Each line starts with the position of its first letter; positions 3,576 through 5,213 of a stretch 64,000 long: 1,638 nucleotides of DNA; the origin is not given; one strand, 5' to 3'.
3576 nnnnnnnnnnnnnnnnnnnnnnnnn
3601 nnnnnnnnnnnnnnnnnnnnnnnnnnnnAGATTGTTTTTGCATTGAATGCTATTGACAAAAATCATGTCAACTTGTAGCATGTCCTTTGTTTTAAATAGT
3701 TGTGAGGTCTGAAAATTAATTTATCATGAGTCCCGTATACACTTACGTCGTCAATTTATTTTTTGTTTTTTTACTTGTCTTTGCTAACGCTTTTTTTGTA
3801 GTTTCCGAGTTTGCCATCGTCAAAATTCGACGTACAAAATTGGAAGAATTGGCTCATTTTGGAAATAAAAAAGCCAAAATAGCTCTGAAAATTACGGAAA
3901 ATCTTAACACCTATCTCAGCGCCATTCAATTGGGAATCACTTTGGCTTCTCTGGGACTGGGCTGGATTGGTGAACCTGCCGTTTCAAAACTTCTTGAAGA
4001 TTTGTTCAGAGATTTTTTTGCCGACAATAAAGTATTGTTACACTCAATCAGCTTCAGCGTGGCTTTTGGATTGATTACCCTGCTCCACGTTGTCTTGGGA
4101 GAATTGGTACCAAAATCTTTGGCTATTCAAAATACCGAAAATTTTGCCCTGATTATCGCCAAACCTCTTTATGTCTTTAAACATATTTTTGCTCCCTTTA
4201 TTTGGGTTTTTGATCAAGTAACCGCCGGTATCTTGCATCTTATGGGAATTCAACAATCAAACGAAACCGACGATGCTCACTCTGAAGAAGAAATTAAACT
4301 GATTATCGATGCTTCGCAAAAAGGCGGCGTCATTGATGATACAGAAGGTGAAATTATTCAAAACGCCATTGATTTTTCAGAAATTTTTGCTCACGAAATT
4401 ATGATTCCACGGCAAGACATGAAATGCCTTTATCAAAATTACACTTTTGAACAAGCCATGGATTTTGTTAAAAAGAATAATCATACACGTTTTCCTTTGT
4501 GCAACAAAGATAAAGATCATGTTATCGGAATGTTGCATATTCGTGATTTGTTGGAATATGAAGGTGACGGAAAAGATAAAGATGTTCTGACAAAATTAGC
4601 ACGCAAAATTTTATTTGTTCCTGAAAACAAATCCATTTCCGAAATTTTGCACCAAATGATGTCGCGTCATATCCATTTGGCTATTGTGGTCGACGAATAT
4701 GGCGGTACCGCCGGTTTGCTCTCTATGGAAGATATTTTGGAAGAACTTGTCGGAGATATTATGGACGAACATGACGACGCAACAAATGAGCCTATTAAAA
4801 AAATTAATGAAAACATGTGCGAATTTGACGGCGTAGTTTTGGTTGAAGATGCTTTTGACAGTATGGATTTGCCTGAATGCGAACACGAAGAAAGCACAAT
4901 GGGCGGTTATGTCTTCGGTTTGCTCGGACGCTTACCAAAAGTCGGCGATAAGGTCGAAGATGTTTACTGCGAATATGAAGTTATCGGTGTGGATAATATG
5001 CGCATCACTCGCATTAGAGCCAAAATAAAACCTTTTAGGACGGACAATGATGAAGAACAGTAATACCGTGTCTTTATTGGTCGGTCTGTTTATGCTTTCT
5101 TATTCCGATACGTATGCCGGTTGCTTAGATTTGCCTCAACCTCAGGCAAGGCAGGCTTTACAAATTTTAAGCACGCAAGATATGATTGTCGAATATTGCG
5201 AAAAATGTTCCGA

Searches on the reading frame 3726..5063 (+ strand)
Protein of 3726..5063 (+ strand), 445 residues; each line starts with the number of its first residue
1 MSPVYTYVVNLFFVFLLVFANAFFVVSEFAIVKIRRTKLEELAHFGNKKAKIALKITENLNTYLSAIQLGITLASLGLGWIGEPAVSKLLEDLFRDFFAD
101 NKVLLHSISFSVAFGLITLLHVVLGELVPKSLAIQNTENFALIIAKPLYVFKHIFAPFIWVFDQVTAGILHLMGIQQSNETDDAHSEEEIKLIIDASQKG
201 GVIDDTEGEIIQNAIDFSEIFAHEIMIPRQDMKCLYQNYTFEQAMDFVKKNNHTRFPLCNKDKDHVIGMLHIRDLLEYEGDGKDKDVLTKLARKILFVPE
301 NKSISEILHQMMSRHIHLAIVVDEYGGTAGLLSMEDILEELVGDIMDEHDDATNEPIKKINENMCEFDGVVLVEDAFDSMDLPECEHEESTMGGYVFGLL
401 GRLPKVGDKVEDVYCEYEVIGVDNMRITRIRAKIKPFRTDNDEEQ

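Call 3: search_protein_families(library=pfam, proteins=[window:3726-5063:+], max_evalue=0.1)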
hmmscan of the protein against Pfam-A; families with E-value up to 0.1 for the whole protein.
window:3726-5063:+ (445 aa): 3 families
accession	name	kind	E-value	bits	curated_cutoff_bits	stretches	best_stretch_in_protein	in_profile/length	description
PF01595.25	CNNM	-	1.1e-57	195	28.4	1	13-207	2-181/181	Cyclin M transmembrane N-terminal domain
PF00571.33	CBS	-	3.5e-18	66.1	24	2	292-342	6-56/57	CBS domain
PF03471.22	CorC_HlyC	-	3.7e-11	43.3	27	1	359-434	2-79/81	Transporter associated domain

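Call 11: find_related_loci(query=window:3726-5063:+, collection=genome_contigs, flank=10000)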
Query window:3726-5063:+ (445 aa) in genome_contigs; peptide patterns used: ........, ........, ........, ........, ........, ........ (x = any residue, [..] = any of these).
66 stretches matched a pattern; 9 encode a relative of the query (tblastn E <= 1e-3); 9 distinct loci.
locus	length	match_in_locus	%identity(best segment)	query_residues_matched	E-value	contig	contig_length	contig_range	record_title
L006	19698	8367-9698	88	1-444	0e+0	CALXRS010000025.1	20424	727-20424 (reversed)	MAG: uncultured Alphaproteobacteria bacterium isolate BRZ_KK__bin28 genome assembly, contig: BRZ_KK__NODE_3879_length_20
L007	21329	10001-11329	90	1-443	0e+0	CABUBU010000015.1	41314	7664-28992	MAG TPA_asm: uncultured Azospirillum sp. isolate MGYG-HGUT-03859 genome assembly, contig: GUT_GENOME246211_15, whole gen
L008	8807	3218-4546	90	1-443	0e+0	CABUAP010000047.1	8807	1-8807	MAG TPA_asm: uncultured Azospirillum sp. isolate MGYG-HGUT-03845 genome assembly, contig: GUT_GENOME245766_47, whole gen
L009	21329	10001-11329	89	1-443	0e+0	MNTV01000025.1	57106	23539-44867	MAG: Azospirillum sp. 51_20 Ley3_66761_scaffold_1126, whole genome shotgun sequence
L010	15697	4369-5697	88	1-443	0e+0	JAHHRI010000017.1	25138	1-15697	MAG: Alphaproteobacteria bacterium isolate MAG026 MAG026_17, whole genome shotgun sequence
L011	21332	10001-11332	87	1-444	0e+0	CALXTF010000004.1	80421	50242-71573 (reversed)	MAG: uncultured Alphaproteobacteria bacterium isolate BRZ_RE__bin26 genome assembly, contig: BRZ_RE__NODE_149_length_804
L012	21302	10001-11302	72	1-435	0e+0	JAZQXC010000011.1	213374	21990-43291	MAG: Alphaproteobacteria bacterium isolate T1900045163_TC20190157.MAGScoT_cleanbin_000004 SGB_5097_k141_2558457, whole g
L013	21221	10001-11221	29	1-411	5e-56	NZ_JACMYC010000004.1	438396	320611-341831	Nocardioides deserti strain SC8A-24 Scaffold4_1, whole genome shotgun sequence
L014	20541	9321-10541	29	1-411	1e-54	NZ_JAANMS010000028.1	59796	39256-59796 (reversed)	Nocardioides sp. IC4_145 NODE_28_length_59796_cov_36.504416, whole genome shotgun sequence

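Call 89: search_protein_families(library=pfam, proteins=[L010:10372-11631:-, L010:8968-10359:-, L010:8391-9026:-, L010:12142-12678:-, L010:12765-13715:-], max_evalue=0.01)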
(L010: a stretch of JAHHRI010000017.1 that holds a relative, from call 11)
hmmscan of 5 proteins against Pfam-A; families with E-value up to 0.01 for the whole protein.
L010:10372-11631:- (419 aa): 2 families
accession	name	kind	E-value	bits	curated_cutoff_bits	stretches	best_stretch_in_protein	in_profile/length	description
PF00145.23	DNA_methylase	-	1.1e-81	275.3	22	1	79-408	2-323/324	C-5 cytosine-specific DNA methylase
PF12728.13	HTH_17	-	9e-12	45.5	27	1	5-53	1-48/51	Helix-turn-helix domain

L010:8968-10359:- (463 aa): 0 families

L010:8391-9026:- (211 aa): 0 families

L010:12142-12678:- (178 aa): 1 family
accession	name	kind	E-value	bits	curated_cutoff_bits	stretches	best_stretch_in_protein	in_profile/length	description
PF03729.18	DUF308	-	8.5e-17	61.6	25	2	74-145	1-73/73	Short repeat of unknown function (DUF308)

L010:12765-13715:- (316 aa): 5 families
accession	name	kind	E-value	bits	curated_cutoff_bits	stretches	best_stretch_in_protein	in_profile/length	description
PF13242.12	Hydrolase_like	-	1.7e-12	47.5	22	1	231-289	2-58/75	HAD-hyrolase-like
PF00702.32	Hydrolase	-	5.3e-11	43.7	26.4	1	179-272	107-191/191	haloacid dehalogenase-like hydrolase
PF13344.12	Hydrolase_6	-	5.8e-09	36.3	27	1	18-110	2-90/101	Haloacid dehalogenase-like hydrolase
PF13419.12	HAD_2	-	2.9e-07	31.2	23.8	1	224-277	126-177/178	Haloacid dehalogenase-like hydrolase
PF09419.16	PGP_phosphatase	-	0.0001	22.3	20.4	1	235-280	120-165/168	Mitochondrial PGP phosphatase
